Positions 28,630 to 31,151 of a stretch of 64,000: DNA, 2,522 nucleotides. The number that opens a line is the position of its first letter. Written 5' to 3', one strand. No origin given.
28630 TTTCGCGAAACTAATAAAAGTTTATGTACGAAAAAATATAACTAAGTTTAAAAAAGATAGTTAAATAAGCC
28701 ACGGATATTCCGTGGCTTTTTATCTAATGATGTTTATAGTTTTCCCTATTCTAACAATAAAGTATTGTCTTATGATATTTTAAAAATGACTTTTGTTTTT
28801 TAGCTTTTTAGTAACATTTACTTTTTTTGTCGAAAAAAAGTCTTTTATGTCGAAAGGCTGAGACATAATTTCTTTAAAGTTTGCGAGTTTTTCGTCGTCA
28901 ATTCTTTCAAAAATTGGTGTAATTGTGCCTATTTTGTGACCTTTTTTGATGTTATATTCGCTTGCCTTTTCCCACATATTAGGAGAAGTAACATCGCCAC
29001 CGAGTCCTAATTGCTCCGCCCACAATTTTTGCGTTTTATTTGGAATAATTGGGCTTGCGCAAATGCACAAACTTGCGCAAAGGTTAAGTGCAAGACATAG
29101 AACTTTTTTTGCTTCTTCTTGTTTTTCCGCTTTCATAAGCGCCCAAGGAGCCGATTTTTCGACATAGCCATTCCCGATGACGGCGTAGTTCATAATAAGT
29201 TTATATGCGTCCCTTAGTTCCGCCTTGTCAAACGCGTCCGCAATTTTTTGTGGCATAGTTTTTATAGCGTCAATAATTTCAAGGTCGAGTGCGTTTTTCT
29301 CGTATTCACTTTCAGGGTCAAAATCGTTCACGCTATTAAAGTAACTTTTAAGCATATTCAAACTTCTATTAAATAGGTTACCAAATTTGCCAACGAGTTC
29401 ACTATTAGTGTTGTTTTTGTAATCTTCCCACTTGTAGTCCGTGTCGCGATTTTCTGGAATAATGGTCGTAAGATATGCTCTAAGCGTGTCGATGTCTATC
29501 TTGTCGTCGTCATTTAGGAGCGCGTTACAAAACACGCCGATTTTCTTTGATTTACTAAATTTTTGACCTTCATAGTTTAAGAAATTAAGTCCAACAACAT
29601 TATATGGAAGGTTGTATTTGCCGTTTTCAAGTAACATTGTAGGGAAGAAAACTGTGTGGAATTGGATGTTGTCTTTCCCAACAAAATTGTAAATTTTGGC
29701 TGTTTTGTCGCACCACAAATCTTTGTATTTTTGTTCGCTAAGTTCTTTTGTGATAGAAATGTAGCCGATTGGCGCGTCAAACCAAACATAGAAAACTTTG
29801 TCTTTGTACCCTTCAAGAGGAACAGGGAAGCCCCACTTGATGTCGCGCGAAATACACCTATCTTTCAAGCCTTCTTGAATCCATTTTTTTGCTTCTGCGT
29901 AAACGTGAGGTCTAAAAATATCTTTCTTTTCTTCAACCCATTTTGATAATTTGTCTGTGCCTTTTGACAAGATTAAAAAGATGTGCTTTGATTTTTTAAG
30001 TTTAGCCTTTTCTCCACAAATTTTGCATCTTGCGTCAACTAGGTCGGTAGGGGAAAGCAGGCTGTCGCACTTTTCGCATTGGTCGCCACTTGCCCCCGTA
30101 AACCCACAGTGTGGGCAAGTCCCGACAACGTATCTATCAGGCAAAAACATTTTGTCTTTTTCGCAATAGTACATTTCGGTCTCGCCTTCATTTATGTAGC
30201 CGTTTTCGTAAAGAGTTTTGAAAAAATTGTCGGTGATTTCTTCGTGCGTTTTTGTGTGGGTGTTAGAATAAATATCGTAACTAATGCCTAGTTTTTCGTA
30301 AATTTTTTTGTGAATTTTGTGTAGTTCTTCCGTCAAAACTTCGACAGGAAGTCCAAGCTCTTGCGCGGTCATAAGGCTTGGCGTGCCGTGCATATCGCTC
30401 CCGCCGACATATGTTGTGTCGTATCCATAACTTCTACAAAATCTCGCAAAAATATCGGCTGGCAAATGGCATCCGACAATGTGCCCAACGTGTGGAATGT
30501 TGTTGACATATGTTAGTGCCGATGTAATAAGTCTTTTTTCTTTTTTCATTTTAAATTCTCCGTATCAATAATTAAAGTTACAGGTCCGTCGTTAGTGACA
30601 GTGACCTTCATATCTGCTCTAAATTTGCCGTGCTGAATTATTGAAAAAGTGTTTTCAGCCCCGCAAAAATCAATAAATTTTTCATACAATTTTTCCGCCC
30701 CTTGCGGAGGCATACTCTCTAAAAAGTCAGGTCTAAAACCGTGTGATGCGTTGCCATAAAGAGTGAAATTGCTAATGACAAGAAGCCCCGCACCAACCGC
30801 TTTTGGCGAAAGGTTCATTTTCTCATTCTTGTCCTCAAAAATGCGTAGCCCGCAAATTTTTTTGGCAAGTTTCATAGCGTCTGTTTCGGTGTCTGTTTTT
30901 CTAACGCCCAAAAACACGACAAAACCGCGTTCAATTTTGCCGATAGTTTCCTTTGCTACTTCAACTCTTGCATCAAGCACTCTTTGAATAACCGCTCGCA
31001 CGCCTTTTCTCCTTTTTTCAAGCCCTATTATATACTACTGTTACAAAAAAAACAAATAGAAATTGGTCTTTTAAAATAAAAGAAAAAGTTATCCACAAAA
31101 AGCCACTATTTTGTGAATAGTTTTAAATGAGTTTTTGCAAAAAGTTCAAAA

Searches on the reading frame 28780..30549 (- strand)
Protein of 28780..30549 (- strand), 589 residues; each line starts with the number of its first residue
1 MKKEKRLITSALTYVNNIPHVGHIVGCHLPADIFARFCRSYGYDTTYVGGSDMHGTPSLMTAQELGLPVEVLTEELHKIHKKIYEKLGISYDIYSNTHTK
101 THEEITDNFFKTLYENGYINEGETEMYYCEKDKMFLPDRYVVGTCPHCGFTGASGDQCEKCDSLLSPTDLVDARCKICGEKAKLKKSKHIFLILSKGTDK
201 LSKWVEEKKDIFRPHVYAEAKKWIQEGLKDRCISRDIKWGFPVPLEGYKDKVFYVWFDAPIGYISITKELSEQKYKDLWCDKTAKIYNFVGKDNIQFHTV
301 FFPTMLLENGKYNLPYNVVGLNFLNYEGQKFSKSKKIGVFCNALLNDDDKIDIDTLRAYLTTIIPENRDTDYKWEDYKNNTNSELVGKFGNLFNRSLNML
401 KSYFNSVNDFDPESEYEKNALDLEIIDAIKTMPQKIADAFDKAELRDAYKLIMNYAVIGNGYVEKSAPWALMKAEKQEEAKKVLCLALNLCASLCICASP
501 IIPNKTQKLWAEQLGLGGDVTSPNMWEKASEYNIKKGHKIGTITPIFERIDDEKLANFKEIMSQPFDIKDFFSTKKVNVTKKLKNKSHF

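Call 74: search_protein_families(library=pfam, proteins=[window:28780-30549:-], max_evalue=0.0001)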
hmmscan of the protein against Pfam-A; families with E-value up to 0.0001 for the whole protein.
window:28780-30549:- (589 aa): 4 families
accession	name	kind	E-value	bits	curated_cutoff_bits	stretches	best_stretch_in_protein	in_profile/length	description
PF09334.17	tRNA-synt_1g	-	1.2e-143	479.1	20.1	1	7-396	2-390/391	tRNA synthetases class I (M)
PF19303.5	Anticodon_3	-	2.1e-15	57.3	23.5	1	422-560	11-145/152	Anticodon binding domain of methionyl tRNA ligase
PF00133.28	tRNA-synt_1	-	7.2e-14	51.8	22.7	1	9-245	28-245/414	tRNA synthetases class I (I, L, M and V)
PF08264.19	Anticodon_1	-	3.4e-06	27.4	25.1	1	424-533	3-111/148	Anticodon-binding domain of tRNA ligase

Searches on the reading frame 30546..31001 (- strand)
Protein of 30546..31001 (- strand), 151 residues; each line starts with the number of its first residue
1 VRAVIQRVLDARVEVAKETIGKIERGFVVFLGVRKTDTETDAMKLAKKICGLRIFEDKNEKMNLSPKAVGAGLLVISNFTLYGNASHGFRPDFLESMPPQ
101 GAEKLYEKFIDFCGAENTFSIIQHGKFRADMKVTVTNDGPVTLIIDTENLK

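Call 74: search_protein_families(library=pfam, proteins=[window:30546-31001:-], max_evalue=0.0001)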
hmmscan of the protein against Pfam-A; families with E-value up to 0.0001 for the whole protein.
window:30546-31001:- (151 aa): 1 family
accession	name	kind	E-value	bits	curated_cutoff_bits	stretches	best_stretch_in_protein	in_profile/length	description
PF02580.21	Tyr_Deacylase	-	3.5e-51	173.8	25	1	2-146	1-144/144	D-Tyr-tRNA(Tyr) deacylase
